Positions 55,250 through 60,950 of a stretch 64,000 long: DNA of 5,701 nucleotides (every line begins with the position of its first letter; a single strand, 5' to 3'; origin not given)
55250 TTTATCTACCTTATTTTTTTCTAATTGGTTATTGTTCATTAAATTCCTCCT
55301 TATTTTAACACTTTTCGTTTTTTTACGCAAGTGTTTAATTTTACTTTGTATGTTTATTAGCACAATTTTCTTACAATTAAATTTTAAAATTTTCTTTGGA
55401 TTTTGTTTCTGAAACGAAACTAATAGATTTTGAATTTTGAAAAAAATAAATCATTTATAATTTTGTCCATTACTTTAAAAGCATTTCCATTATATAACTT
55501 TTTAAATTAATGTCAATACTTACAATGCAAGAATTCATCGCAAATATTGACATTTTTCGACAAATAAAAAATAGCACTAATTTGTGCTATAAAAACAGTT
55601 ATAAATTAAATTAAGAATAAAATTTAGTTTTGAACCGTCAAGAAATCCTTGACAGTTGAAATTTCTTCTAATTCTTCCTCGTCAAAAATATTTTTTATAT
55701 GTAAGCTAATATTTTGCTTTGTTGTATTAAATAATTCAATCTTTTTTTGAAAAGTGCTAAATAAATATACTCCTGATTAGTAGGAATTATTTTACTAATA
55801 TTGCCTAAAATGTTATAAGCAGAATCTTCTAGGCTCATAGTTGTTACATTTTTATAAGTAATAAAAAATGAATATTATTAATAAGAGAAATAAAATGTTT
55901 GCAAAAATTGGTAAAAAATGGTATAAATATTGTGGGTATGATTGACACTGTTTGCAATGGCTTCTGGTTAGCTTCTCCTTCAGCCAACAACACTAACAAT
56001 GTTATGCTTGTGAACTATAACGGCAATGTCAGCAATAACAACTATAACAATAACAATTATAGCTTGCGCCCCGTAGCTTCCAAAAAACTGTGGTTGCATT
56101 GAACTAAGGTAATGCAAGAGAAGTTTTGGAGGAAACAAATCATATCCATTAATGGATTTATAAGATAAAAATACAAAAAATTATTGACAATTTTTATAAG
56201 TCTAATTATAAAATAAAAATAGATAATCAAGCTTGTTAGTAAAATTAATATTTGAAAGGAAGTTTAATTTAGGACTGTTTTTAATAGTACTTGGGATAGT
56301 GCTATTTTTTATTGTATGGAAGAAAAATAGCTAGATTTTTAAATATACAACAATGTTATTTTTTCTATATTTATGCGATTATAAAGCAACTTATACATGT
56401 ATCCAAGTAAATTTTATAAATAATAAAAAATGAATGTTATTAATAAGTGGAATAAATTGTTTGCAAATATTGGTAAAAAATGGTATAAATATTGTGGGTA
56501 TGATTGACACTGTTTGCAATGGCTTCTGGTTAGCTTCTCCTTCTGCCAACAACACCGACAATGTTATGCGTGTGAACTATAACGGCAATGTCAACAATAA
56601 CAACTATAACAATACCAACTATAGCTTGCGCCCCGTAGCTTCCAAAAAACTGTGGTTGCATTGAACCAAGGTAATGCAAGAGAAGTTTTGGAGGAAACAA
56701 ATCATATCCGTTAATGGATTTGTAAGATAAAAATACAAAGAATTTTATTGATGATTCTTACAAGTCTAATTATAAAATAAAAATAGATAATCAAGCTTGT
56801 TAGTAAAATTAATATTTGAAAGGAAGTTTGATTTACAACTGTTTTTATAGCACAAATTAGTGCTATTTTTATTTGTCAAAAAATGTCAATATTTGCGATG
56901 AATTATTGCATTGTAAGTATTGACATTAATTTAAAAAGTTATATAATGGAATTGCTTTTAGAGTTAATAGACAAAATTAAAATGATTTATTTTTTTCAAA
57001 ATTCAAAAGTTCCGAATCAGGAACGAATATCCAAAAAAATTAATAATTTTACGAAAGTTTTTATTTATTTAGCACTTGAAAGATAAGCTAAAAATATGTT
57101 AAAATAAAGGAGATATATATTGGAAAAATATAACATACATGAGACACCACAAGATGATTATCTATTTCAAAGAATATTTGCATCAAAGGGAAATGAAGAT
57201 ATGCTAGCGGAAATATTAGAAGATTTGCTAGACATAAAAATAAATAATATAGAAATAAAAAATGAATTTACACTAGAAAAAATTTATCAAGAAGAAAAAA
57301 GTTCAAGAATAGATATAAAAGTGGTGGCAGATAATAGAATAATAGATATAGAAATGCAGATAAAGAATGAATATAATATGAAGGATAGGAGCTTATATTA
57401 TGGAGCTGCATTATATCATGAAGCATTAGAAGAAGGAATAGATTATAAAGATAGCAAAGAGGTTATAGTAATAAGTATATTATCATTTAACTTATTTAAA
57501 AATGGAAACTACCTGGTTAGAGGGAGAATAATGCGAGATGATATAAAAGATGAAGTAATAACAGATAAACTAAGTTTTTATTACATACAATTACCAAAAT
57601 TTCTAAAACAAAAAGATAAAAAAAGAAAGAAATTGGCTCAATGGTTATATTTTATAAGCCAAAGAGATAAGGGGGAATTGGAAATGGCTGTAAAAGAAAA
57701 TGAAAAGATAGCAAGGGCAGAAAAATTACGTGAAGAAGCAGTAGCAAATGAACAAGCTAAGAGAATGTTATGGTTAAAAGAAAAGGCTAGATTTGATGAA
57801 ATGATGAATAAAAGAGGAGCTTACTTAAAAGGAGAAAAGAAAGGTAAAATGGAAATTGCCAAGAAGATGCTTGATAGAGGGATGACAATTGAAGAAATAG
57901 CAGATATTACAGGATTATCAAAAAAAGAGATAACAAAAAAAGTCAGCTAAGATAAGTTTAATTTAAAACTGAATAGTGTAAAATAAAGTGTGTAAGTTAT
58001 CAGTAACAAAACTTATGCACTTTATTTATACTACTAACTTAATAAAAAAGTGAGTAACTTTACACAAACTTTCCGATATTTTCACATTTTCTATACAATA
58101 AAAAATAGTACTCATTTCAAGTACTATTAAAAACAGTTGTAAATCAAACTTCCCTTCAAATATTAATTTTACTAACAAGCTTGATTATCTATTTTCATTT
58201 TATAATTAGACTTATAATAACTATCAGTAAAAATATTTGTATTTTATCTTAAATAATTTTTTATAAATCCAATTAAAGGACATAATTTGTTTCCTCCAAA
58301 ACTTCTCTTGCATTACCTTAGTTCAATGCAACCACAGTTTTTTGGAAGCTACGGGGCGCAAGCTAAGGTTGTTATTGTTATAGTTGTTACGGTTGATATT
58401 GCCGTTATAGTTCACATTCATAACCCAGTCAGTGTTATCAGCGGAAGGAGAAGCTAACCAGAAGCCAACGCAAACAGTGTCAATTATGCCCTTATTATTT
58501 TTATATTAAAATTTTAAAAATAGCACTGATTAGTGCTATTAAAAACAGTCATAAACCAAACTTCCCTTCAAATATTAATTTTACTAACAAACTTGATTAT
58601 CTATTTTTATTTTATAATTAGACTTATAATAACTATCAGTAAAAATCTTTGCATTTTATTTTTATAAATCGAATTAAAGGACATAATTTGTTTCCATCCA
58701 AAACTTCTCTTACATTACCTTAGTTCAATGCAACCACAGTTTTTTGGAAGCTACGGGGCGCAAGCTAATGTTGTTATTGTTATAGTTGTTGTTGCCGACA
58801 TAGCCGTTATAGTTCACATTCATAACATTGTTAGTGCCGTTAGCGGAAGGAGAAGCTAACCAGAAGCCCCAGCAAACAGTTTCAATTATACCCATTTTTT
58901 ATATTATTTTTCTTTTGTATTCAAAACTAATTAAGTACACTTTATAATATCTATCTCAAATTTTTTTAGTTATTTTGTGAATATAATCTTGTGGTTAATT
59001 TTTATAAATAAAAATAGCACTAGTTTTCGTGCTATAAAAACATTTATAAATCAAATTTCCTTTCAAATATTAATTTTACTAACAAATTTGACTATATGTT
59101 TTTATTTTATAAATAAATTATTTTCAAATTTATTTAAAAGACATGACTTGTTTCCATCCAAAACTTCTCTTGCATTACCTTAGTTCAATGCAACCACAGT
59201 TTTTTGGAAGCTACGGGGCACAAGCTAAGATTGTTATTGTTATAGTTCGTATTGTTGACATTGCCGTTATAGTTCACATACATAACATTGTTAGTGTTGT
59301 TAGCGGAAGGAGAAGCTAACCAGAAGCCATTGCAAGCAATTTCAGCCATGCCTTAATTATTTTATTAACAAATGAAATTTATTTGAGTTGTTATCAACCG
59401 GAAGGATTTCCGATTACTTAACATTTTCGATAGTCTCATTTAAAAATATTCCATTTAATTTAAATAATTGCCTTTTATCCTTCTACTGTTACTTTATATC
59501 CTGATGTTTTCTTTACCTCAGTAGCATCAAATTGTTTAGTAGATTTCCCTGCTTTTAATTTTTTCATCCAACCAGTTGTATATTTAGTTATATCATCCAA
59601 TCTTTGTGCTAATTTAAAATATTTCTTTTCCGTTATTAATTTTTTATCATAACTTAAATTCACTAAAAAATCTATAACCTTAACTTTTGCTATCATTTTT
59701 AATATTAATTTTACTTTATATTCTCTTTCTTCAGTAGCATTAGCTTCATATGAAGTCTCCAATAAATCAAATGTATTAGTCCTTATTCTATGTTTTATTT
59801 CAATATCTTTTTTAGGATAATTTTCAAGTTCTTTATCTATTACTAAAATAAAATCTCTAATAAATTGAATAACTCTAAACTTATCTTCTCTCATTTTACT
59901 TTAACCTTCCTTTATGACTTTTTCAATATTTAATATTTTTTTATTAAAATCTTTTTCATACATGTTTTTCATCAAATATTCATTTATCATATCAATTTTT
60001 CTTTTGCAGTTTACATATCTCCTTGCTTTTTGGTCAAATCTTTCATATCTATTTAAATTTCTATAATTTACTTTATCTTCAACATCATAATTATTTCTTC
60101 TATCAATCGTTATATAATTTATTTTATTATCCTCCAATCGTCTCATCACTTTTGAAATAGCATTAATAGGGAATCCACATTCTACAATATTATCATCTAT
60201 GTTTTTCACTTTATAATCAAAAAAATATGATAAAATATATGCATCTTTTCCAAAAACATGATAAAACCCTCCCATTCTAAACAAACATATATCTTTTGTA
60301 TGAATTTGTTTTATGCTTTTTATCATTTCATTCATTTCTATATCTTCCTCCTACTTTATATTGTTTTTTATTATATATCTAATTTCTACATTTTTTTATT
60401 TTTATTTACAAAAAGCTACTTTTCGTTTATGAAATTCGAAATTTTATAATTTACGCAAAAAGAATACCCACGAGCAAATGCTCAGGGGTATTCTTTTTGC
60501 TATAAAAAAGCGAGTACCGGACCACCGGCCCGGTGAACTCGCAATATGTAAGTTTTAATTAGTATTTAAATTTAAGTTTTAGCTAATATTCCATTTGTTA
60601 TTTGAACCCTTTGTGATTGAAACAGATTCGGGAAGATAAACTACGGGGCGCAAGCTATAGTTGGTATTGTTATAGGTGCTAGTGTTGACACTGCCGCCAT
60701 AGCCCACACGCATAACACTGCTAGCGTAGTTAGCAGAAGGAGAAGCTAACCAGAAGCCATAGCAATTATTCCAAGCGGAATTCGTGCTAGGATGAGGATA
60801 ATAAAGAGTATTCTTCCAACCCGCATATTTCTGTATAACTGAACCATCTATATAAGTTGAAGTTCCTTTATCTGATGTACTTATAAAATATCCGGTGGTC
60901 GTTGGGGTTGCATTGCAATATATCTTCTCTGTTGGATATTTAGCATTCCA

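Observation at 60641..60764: The VR is best explained by cassette A2, with a possibly mosaic 5' part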

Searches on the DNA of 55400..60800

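Call 77: search_rna_families(source=window, start=55400, end=60800, threshold=evalue, max_evalue=1)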
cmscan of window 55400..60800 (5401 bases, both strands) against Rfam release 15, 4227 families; matches with E-value up to 1: 1.
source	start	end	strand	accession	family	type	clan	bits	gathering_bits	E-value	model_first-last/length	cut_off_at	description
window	58678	58742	-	RF04190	Hairpin-meta1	Gene; ribozyme;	-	26.1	40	0.28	1-90/90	no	Hairpin ribozyme 1 from viruses-like metatranscriptomes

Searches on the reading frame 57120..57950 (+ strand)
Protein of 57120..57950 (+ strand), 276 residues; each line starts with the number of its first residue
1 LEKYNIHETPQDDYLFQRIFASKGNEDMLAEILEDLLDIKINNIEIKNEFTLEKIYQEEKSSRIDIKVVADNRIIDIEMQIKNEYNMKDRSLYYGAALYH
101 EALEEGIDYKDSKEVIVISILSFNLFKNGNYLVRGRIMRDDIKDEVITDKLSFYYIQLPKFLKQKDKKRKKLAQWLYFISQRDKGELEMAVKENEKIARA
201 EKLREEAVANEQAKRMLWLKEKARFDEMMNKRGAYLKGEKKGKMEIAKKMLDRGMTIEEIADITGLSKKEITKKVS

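Call 10: search_protein_families(library=pfam, proteins=[window:57120-57950:+], max_evalue=0.01)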
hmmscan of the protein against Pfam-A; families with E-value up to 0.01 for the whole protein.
window:57120-57950:+ (276 aa): 2 families
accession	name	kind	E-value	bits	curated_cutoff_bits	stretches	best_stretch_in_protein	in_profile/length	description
PF12784.13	PDDEXK_2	-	6.2e-45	154.1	27.4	1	10-232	1-227/229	PD-(D/E)XK nuclease family transposase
PF02796.21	HTH_7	-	0.001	19.6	23.8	1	243-268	10-35/45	Helix-turn-helix domain of resolvase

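Call 60: search_protein_families(library=ncbifam, proteins=[window:57120-57950:+], max_evalue=0.001)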
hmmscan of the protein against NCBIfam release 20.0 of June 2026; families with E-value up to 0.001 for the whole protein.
window:57120-57950:+ (276 aa): 1 family
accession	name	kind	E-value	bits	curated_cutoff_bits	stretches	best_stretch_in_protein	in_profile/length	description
TIGR01784.1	T_den_put_tspse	subfamily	2.7e-39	135.7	52.1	1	11-273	1-272/273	Rpn family recombination-promoting nuclease/putative transposase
